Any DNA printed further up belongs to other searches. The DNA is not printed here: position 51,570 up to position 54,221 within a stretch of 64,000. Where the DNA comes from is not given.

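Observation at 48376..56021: Accessory cell-surface locus inserted between murC and the dcw genes: small pilin, E2-like protein and a 5-gene cluster of secreted/membrane proteins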

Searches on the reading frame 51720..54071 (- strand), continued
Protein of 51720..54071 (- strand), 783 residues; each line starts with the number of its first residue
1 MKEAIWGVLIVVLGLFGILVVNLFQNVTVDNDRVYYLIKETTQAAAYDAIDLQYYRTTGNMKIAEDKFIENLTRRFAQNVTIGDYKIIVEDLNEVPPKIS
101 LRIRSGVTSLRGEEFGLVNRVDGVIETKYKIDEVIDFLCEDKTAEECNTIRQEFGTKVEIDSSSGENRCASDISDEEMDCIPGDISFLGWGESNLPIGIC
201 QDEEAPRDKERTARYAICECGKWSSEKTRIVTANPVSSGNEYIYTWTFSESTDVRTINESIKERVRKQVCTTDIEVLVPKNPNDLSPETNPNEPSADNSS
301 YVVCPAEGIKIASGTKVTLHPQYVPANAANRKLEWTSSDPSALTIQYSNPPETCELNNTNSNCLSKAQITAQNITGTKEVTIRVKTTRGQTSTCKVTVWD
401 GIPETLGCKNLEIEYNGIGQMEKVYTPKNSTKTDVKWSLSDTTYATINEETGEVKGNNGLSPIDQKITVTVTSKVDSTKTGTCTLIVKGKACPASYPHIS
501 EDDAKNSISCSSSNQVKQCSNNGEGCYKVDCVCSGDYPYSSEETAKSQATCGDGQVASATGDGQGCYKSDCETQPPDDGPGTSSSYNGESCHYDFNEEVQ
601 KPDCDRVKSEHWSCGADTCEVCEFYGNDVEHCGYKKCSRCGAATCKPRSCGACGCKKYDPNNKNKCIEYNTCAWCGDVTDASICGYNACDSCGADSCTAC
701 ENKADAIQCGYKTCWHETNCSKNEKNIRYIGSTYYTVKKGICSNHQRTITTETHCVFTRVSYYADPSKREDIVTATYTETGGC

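Call 77: find_encoding_contigs(protein=P0006, flank=10000, max_places=1)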
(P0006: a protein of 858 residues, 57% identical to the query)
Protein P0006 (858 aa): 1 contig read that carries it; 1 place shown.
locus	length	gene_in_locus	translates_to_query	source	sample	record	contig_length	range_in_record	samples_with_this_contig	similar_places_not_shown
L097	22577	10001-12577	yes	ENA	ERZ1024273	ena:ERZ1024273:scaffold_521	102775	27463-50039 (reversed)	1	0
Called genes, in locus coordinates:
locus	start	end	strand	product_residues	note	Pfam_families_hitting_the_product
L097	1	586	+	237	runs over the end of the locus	PF02616:SMC_ScpA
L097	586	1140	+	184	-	PF04079:SMC_ScpB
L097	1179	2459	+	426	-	PF25888:WHD_DnaB, PF07261:DnaB_2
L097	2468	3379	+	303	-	PF00308:Bac_DnaA (faint), PF03969:AFG1_ATPase (weak), PF01695:IstB_IS21 (weak)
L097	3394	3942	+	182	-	-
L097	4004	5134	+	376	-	PF02557:VanY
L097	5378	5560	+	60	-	-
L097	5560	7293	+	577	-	PF07973:tRNA_SAD, PF00587:tRNA-synt_2b, PF03129:HGTP_anticodon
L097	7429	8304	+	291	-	PF17761:DUF1016_N, PF06250:YhcG_C, PF13588:HSDR_N_2 (weak)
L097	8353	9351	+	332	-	PF01594:AI-2E_transport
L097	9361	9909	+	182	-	PF13238:AAA_18, PF13207:AAA_17 (weak)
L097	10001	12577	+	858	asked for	PF17424:DUF5411, PF02368:Big_2 (faint), PF01079:Hint (faint), PF07591:PT-HINT (weak), PF14890:Intein_splicing, PF07591:PT-HINT (weak)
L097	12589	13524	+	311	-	-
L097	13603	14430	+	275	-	-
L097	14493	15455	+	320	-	PF14397:ATPgrasp_ST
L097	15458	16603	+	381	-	PF13439:Glyco_transf_4, PF00534:Glycos_transf_1, PF13692:Glyco_trans_1_4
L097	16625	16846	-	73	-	-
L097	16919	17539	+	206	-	PF02390:Methyltransf_4, PF13847:Methyltransf_31 (weak)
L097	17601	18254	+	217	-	-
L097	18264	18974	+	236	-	-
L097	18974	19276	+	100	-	-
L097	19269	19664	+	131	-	PF12732:YtxH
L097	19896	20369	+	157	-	PF08761:dUTPase_2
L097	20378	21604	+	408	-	PF00579:tRNA-synt_1b, PF22421:SYY_C-terminal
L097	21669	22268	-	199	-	PF00163:Ribosomal_S4, PF22421:SYY_C-terminal (faint), PF01479:S4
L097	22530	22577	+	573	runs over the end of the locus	PF06160:EzrA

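Call 78: find_encoding_contigs(protein=P0025, flank=10000, max_places=1)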
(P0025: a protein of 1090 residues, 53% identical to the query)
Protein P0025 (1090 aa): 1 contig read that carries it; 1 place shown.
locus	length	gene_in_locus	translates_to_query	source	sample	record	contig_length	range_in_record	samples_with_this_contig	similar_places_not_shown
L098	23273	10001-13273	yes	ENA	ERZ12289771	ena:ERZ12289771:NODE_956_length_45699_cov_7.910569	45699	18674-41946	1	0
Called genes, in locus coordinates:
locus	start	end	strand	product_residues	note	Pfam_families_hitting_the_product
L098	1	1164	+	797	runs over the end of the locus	PF00133:tRNA-synt_1, PF09334:tRNA-synt_1g, PF13603:tRNA-synt_1_2, PF00133:tRNA-synt_1, PF08264:Anticodon_1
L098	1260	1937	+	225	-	-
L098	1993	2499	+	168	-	PF00588:SpoU_methylase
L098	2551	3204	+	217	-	-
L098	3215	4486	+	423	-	-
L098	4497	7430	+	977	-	PF17424:DUF5411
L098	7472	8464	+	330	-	-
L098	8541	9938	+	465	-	-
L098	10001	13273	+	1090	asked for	PF17424:DUF5411, PF01079:Hint (faint), PF07591:PT-HINT, PF14890:Intein_splicing (weak), PF07591:PT-HINT, PF14890:Intein_splicing (weak), PF07591:PT-HINT, PF14890:Intein_splicing, +2 more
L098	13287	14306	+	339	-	-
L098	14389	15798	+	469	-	-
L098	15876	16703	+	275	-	PF16976:RcpC (weak)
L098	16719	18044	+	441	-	PF00437:T2SSE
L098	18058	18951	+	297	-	-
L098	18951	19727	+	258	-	-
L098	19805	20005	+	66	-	-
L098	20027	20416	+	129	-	-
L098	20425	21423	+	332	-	-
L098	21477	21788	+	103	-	-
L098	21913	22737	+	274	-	-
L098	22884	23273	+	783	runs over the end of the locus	PF19597:TrbL_4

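Call 86: search_protein_families(library=ncbifam, proteins=[L098:15876-16703:+, L098:16719-18044:+, L098:18058-18951:+, L098:18951-19727:+, L098:19805-20005:+, L098:20027-20416:+, L098:20425-21423:+, L098:21477-21788:+, L098:21913-22737:+], max_evalue=1)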
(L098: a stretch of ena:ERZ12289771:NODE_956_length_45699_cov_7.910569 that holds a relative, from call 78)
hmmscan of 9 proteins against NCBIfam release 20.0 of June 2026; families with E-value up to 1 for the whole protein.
L098:15876-16703:+ (275 aa): 1 family
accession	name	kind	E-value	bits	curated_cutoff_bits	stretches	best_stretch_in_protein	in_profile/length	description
TIGR03177.1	pilus_cpaB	equivalog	2e-08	33.8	71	1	33-211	18-200/262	Flp pilus assembly protein CpaB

L098:16719-18044:+ (441 aa): 36 families (the best 25 are shown)
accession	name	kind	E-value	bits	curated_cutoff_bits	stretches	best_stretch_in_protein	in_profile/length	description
TIGR02788.1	VirB11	equivalog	7.9e-34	117.1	249.95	2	111-283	118-297/308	P-type DNA transfer ATPase VirB11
TIGR03819.1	heli_sec_ATPase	hypoth_equivalog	1.6e-31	109.8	373.15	1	9-282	51-327/340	TadA family conjugal transfer-associated ATPase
TIGR02782.1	TrbB_P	equivalog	1.5e-28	100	304.55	1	13-301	14-296/303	P-type conjugative transfer ATPase TrbB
NF058587.1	archaellum_moto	equivalog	2.2e-24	86.1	550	1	7-254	144-394/527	archaellum flagellar ATPase motor FlaI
NF041000.1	ATPase_ComGA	equivalog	2.2e-22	79.3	300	1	109-271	98-260/267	competence type IV pilus ATPase ComGA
NF010475.0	PRK13900.1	equivalog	1.7e-20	73.4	389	2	112-277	135-306/333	type IV secretion system ATPase VirB11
NF010469.0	PRK13894.1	subfamily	2.6e-19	69.7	508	1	13-301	27-310/320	conjugal transfer ATPase TrbB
NF010425.0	PRK13851.1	equivalog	5.9e-18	64.8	461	1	112-259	137-286/344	type IV secretion system protein VirB11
NF010407.0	PRK13833.1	subfamily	3e-16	59.7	499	1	17-303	26-305/323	conjugal transfer protein TrbB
TIGR01420.1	pilT_fam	subfamily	4.9e-16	58.9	319.1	1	73-256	69-242/343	PilT/PilU family type 4a pilus ATPase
TIGR02533.1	type_II_gspE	equivalog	7.4e-16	57.9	630.25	1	133-313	239-400/486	type II secretion system ATPase GspE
TIGR02525.1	plasmid_TraJ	equivalog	6e-15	55.1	368.3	1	80-248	98-264/372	plasmid transfer ATPase TraJ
NF053534.1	T4PilAsmATPsTfpB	equivalog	1e-14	53.9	850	1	136-308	335-488/584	type IV pilus assembly ATPase TfpB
NF007755.0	PRK10436.1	equivalog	7.8e-13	47.9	617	1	135-313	217-376/465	type II secretion system protein GspE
NF053672.1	bindosome_BasE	exception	1.6e-12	46.9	1000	1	57-268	189-402/512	bindosome assembly system ATPase subunit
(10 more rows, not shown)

L098:18058-18951:+ (297 aa): 0 families

L098:18951-19727:+ (258 aa): 0 families

L098:19805-20005:+ (66 aa): 0 families

L098:20027-20416:+ (129 aa): 1 family
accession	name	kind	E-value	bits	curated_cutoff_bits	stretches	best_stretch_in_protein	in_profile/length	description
NF047994.1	RP198FamTckup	equivalog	0.069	12.1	650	1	18-52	5-39/348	RP198 family tick cell line-upregulated protein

L098:20425-21423:+ (332 aa): 2 families
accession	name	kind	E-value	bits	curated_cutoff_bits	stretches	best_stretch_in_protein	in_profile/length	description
TIGR01078.1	arcA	equivalog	0.019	13.8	489.1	1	115-214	202-299/408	arginine deiminase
NF011633.0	PRK15059.1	equivalog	0.092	11.9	451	1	214-277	43-106/292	2-hydroxy-3-oxopropionate reductase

L098:21477-21788:+ (103 aa): 1 family
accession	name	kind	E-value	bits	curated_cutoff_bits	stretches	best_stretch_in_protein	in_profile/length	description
TIGR01404.2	FlhB_rel_III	equivalog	0.24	10.8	358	1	11-76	132-198/341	type III secretion system export apparatus subunit SctU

L098:21913-22737:+ (274 aa): 5 families
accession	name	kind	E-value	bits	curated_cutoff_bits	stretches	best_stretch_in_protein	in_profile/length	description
NF038228.1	IcmH_DotU_IVB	equivalog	0.0056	16.1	50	1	9-62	203-256/258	type IVB secretion system protein IcmH/DotU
NF004285.1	PRK05696.1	equivalog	0.0085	15.9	179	1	8-71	3-66/171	flagellar basal body-associated protein FliL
NF006283.1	PRK08455.1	equivalog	0.0093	15.6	187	1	6-67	1-61/182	flagellar basal body-associated protein FliL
NF042931.1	SAG1386_EF1546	equivalog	0.013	15.6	80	1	5-68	10-72/158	SAG1386/EF1546 family surface-associated protein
NF033598.2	elast_bind_EbpS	equivalog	0.015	14.2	300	1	4-68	286-351/498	elastin-binding protein EbpS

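Call 87: search_protein_families(library=phrogs, proteins=[window:51720-54071:-], max_evalue=0.01)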
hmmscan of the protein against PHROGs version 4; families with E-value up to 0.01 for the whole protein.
window:51720-54071:- (783 aa): 2 families
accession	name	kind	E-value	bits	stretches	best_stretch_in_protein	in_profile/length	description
phrog_215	-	head and packaging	3.9e-10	40.4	2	365-508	265-400/491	structural protein with Ig domain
phrog_341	-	tail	1.4e-05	26.2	1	407-490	73-150/154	major tail protein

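Call 92: find_encoding_contigs(protein=P0007, flank=10000, max_places=1)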
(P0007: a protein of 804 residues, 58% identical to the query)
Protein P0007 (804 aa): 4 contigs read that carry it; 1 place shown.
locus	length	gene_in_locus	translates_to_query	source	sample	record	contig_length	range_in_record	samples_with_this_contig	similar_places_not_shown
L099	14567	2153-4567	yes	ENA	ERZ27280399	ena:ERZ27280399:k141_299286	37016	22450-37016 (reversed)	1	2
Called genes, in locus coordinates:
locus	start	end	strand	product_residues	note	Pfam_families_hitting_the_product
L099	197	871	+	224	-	-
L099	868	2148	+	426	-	-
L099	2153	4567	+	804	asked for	PF17424:DUF5411, PF01079:Hint, PF07591:PT-HINT, PF13403:Hint_2 (faint), PF07591:PT-HINT (weak)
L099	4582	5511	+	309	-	-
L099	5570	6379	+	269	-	-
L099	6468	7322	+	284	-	PF00198:2-oxoacid_dh (weak)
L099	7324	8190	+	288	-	PF01545:Cation_efflux, PF16916:ZT_dimer (weak)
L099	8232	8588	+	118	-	PF07963:N_methyl (weak)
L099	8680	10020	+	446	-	PF01225:Mur_ligase, PF08245:Mur_ligase_M, PF02875:Mur_ligase_C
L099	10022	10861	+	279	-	PF00763:THF_DHG_CYH, PF02882:THF_DHG_CYH_C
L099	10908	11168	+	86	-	PF04232:SpoVS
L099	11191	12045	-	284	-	PF01297:ZnuA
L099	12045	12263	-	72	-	PF01809:YidD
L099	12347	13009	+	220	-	PF14622:Ribonucleas_3_3, PF00636:Ribonuclease_3, PF00035:dsrm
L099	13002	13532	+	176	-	PF02397:Bac_transf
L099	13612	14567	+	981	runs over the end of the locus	PF02463:SMC_N, PF13304:AAA_21 (weak), PF13476:AAA_23, PF13555:AAA_29 (weak), PF06470:SMC_hinge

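Call 93: find_encoding_contigs(protein=P0030, flank=10000, max_places=1)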
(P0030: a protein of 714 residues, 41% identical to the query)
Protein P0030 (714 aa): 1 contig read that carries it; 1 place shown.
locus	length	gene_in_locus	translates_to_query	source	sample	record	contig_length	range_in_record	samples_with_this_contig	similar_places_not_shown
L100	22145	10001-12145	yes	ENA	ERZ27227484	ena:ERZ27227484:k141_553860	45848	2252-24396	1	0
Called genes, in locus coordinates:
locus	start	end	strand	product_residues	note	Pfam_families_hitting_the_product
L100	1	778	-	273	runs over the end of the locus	PF01183:Glyco_hydro_25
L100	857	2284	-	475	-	PF01225:Mur_ligase (faint), PF08245:Mur_ligase_M, PF02875:Mur_ligase_C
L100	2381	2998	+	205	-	PF02661:Fic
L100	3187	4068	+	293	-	PF10543:ORF6N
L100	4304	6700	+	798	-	PF00133:tRNA-synt_1, PF09334:tRNA-synt_1g, PF13603:tRNA-synt_1_2, PF00133:tRNA-synt_1, PF08264:Anticodon_1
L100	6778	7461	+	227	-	-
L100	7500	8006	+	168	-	PF00588:SpoU_methylase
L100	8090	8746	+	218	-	-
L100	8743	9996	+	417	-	-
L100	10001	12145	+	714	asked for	PF17424:DUF5411, PF21461:HL_N-beta (faint), PF02368:Big_2, PF26918:Ig_Eae (weak)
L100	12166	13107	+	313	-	-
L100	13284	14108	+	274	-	PF16976:RcpC (weak)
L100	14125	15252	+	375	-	PF00437:T2SSE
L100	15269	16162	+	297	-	-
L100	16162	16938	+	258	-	-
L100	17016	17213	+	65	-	-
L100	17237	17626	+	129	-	-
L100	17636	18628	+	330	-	-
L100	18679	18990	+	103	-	-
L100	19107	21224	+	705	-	-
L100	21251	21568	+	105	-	-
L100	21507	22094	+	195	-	PF26593:TraC-like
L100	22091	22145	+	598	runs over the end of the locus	PF12846:AAA_10 (faint), PF19044:P-loop_TraG, PF20720:nSTAND3 (weak), PF01935:DUF87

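Call 94: find_encoding_contigs(protein=P0002, flank=10000, max_places=1)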
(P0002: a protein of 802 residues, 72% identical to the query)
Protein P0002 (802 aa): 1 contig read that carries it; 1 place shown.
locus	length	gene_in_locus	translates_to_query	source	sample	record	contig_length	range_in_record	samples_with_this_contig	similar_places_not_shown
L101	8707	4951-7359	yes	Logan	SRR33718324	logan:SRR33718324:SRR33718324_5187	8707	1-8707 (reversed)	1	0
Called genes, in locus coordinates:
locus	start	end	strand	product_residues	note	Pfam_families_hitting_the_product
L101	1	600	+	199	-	?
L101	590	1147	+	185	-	-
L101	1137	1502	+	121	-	-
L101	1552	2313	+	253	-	-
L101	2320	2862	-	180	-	-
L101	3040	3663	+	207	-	-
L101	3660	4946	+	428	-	-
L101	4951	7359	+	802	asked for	PF17424:DUF5411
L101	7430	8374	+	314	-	-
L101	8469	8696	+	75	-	-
